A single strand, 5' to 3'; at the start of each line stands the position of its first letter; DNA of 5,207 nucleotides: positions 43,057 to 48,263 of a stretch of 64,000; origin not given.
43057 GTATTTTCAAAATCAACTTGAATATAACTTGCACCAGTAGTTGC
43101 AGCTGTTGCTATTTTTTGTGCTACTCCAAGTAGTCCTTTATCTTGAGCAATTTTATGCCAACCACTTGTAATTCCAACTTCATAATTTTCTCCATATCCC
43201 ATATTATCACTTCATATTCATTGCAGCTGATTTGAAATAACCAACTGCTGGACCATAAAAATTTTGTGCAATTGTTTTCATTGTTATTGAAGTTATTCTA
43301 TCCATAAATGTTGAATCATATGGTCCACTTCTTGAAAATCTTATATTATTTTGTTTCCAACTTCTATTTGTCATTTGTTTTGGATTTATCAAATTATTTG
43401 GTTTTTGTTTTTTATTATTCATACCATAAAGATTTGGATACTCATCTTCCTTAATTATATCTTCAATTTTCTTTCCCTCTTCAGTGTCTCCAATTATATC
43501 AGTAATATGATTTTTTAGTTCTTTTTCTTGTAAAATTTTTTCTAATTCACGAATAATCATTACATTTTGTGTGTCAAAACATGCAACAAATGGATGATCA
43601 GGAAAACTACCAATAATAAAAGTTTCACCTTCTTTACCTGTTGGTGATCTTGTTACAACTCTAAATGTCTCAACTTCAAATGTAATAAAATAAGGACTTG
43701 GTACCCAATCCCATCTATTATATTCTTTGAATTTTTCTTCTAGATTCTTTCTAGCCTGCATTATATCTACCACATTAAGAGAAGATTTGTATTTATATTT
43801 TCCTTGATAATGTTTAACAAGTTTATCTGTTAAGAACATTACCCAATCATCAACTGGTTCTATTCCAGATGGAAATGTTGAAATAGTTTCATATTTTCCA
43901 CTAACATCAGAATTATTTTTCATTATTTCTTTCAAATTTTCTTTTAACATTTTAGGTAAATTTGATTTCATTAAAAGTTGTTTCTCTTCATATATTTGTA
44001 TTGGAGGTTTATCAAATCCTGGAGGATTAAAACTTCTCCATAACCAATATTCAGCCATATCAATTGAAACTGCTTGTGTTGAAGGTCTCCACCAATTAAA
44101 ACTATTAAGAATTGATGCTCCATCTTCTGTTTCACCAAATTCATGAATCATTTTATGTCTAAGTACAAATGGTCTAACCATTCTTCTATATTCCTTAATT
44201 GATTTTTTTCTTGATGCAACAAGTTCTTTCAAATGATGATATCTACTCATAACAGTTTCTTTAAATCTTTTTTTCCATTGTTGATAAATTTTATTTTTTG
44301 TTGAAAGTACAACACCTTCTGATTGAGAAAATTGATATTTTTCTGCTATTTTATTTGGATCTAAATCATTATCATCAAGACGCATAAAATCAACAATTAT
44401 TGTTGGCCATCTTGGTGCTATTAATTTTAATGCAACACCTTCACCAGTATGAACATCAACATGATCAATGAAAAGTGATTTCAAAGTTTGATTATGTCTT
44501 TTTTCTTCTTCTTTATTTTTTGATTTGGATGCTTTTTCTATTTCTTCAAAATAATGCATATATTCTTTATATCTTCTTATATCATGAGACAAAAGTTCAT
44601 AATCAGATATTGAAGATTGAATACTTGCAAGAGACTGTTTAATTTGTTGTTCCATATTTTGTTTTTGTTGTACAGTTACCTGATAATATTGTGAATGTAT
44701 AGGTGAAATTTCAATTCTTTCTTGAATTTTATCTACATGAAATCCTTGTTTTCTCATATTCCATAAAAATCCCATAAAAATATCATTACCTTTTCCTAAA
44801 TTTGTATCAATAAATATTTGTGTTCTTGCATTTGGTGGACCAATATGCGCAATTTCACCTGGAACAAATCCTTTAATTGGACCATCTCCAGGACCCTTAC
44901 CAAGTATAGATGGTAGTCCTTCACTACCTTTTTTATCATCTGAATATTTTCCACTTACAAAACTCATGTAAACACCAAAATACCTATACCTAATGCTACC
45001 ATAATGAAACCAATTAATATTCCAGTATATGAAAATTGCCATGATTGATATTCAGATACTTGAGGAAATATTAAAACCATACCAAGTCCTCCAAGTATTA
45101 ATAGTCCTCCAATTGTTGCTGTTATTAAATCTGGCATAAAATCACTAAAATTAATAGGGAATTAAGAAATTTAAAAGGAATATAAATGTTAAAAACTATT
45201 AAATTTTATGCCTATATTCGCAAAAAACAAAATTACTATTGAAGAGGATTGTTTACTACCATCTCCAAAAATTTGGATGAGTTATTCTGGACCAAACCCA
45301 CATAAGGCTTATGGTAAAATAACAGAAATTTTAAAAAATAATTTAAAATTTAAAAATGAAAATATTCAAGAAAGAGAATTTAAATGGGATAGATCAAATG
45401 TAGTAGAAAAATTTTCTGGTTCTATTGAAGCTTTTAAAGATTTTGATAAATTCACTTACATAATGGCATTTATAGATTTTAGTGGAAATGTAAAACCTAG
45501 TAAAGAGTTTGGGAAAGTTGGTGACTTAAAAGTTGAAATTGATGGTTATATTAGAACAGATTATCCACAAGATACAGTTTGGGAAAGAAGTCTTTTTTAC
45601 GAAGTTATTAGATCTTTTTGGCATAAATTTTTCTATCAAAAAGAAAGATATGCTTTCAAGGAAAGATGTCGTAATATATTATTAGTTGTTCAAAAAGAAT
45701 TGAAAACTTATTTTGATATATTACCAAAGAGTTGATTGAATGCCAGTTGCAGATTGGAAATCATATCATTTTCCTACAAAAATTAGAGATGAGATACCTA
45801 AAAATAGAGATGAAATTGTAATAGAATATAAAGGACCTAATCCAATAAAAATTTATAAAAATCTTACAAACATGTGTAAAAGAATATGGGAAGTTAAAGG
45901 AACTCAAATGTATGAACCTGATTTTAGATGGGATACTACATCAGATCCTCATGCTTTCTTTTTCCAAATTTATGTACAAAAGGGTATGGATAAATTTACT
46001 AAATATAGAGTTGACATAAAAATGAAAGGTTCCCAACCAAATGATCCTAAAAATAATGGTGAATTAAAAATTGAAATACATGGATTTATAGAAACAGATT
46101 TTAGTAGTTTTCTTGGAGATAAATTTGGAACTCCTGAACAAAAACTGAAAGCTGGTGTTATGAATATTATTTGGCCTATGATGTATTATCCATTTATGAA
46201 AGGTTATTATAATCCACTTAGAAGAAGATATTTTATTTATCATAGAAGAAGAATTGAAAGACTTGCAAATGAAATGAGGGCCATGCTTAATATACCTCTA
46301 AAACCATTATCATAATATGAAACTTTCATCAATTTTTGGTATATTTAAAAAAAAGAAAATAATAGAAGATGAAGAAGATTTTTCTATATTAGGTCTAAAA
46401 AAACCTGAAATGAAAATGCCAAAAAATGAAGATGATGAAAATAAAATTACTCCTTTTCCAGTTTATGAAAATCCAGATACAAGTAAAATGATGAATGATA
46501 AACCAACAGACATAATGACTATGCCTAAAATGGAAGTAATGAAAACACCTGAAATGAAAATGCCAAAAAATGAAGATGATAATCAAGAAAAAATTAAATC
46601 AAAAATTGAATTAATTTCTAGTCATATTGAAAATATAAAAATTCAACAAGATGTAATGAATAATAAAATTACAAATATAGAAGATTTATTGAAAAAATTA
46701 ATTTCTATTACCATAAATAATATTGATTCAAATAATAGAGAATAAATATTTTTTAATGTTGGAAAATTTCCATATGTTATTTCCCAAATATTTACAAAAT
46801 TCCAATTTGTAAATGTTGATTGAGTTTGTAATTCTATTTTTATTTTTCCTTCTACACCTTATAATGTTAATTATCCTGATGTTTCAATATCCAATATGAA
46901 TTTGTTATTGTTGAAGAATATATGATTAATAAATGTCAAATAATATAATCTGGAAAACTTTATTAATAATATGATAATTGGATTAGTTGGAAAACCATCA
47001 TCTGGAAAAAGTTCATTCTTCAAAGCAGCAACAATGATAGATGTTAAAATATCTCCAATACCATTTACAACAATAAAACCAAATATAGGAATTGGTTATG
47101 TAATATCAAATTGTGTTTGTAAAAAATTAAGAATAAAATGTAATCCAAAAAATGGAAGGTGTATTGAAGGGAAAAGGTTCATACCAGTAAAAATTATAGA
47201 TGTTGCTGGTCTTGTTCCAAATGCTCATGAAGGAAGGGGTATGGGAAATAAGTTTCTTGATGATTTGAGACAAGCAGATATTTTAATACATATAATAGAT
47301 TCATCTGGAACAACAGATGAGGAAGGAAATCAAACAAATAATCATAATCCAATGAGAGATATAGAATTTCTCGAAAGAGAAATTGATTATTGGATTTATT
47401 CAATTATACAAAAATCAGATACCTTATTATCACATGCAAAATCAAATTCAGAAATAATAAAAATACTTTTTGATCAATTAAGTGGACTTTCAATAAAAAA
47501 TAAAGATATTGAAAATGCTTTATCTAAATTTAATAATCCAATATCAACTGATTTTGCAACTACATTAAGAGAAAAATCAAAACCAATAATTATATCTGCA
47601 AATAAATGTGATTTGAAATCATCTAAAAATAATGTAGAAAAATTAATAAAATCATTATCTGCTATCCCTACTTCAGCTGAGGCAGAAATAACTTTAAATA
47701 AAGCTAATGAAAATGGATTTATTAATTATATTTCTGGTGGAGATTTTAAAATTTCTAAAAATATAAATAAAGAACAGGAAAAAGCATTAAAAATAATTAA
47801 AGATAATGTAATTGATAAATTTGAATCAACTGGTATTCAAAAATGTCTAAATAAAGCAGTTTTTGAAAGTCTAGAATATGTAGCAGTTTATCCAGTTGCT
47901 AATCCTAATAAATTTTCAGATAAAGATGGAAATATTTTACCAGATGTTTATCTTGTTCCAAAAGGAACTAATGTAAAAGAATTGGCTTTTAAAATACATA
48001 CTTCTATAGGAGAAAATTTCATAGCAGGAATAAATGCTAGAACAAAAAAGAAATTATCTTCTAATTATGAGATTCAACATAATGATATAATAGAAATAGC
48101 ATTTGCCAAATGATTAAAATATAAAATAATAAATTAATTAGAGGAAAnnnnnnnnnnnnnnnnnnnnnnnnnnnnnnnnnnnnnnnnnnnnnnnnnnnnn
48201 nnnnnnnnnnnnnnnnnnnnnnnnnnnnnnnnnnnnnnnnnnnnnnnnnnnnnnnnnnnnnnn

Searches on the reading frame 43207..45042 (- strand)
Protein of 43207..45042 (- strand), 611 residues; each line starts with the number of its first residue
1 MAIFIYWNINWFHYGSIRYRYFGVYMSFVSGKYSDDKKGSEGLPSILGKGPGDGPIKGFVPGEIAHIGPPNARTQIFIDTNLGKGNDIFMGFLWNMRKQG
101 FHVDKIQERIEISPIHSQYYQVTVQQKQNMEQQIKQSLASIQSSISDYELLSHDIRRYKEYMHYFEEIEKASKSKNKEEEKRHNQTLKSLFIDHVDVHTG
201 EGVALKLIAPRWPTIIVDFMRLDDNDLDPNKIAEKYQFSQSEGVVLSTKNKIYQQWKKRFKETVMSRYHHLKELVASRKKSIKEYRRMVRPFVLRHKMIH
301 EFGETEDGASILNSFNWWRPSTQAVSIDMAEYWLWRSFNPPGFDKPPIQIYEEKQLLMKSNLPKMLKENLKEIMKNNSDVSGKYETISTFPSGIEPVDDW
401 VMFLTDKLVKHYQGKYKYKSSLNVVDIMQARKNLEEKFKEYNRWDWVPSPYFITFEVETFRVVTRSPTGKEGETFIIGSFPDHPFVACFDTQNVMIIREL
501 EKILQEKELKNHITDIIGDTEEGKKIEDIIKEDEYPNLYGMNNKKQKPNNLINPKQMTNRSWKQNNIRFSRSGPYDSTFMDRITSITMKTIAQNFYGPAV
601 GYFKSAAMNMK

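Call 4: search_protein_families(library=pfam, proteins=[window:43207-45042:-], max_evalue=0.1)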
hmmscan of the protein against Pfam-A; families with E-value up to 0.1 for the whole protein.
window:43207-45042:- (611 aa): 0 families

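Call 5: search_protein_families(library=ncbifam, proteins=[window:43207-45042:-], max_evalue=0.1)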
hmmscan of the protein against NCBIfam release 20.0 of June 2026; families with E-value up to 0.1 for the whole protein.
window:43207-45042:- (611 aa): 0 families

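Call 19: search_solved_structures(query=window:43207-45042:-, max_evalue=1)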
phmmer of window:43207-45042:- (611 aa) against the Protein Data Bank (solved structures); distinct sequences matched with E-value up to 1: 0.

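Call 32: search_protein_families(library=padloc, proteins=[window:43207-45042:-], max_evalue=0.01)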
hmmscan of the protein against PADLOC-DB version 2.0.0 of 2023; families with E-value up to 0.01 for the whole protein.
window:43207-45042:- (611 aa): 0 families

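Call 33: search_protein_families(library=phrogs, proteins=[window:43207-45042:-], max_evalue=0.01)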
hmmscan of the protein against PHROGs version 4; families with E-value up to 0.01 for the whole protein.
window:43207-45042:- (611 aa): 0 families

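Call 83: search_solved_structures(query=A5, max_evalue=1)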
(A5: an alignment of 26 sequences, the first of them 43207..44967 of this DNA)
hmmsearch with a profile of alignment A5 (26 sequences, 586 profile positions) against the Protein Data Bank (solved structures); distinct sequences matched with E-value up to 1: 2.
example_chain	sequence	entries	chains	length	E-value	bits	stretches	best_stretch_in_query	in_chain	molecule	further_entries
5ijn_H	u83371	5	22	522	0.19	13.7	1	460-535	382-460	Nuclear pore glycoprotein p62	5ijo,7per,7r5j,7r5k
8gsa_A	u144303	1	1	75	0.48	12.4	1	350-399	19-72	Acyl carrier protein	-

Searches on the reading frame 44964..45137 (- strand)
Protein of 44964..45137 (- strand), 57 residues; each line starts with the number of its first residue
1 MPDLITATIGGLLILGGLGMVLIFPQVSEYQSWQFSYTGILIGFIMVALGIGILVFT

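Call 17: search_protein_families(library=pfam, proteins=[window:44964-45137:-], max_evalue=1)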
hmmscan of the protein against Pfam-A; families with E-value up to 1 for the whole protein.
window:44964-45137:- (57 aa): 1 family
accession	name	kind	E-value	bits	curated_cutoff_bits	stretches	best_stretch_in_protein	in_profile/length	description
PF08507.15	COPI_assoc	-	0.034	14.6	30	1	5-55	7-48/130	COPI associated protein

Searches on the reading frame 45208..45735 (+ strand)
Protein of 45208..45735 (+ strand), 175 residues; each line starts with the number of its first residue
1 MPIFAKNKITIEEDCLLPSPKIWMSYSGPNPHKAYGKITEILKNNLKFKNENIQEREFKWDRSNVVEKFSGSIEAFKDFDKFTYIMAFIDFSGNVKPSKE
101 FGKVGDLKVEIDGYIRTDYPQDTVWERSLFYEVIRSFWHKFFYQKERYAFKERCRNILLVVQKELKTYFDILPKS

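Call 17: search_protein_families(library=pfam, proteins=[window:45208-45735:+], max_evalue=1)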
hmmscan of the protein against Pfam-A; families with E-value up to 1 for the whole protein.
window:45208-45735:+ (175 aa): 0 families

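Call 32: search_protein_families(library=padloc, proteins=[window:45208-45735:+], max_evalue=0.01)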
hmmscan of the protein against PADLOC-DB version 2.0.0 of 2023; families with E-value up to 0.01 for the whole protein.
window:45208-45735:+ (175 aa): 0 families

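Call 33: search_protein_families(library=phrogs, proteins=[window:45208-45735:+], max_evalue=0.01)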
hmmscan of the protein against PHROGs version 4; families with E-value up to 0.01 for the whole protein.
window:45208-45735:+ (175 aa): 0 families

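Call 84: search_solved_structures(query=A6, max_evalue=1)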
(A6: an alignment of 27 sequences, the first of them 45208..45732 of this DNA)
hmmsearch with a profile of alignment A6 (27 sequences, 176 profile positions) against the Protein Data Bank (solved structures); distinct sequences matched with E-value up to 1: 3.
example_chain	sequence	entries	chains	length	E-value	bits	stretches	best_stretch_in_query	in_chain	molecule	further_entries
9r2r_A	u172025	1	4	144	0.14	14.9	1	24-107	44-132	M7r1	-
1ewf_A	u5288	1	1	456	0.37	13.6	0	81-114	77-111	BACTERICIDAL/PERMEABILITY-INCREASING PROTEIN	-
2atz_A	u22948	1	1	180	0.66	12.8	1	13-43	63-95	H. pylori predicted coding region HP0184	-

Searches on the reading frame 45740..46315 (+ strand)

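Call 17: search_protein_families(library=pfam, proteins=[window:45740-46315:+], max_evalue=1)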
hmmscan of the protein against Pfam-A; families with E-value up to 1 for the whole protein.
window:45740-46315:+ (191 aa): 0 families

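Call 32: search_protein_families(library=padloc, proteins=[window:45740-46315:+], max_evalue=0.01)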
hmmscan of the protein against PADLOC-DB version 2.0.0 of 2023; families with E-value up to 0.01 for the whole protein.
window:45740-46315:+ (191 aa): 1 family
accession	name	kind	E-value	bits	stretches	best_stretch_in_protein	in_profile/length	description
PDLC04060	PD-T4-6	-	0.0095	12.9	0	10-72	227-289/486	-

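Call 33: search_protein_families(library=phrogs, proteins=[window:45740-46315:+], max_evalue=0.01)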
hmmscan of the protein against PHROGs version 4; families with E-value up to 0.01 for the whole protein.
window:45740-46315:+ (191 aa): 0 families

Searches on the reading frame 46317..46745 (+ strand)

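Call 17: search_protein_families(library=pfam, proteins=[window:46317-46745:+], max_evalue=1)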
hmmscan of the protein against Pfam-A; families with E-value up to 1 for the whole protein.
window:46317-46745:+ (142 aa): 1 family
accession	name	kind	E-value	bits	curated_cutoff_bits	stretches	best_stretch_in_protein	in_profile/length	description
PF05377.16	FlaC_arch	-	0.042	14.7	27.8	1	92-131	4-43/55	Flagella accessory protein C (FlaC)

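Call 32: search_protein_families(library=padloc, proteins=[window:46317-46745:+], max_evalue=0.01)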
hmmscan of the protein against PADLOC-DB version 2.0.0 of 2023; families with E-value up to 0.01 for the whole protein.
window:46317-46745:+ (142 aa): 0 families

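Call 33: search_protein_families(library=phrogs, proteins=[window:46317-46745:+], max_evalue=0.01)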
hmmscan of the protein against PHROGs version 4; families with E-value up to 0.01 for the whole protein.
window:46317-46745:+ (142 aa): 0 families

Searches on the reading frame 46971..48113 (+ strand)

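Call 17: search_protein_families(library=pfam, proteins=[window:46971-48113:+], max_evalue=1)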
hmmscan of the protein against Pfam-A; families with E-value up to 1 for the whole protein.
window:46971-48113:+ (380 aa): 5 families
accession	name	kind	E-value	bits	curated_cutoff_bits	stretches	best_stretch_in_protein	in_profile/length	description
PF08438.16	YGR210-like_G4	-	4.1e-31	108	24.7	1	210-311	2-108/108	Obg-like GTPase YGR210-like, G4 motif-containing domain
PF01926.29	MMR_HSR1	-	3.2e-16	59.9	21.9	1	3-121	2-95/113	50S ribosome-binding GTPase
PF02824.27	TGS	-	4.7e-08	33.4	22.2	1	324-376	12-58/60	TGS domain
PF02421.24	FeoB_N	-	0.027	14.5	27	1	3-37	3-37/156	Ferrous iron transport protein B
PF00350.29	Dynamin_N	-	0.52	10.8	27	0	3-24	1-22/168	Dynamin family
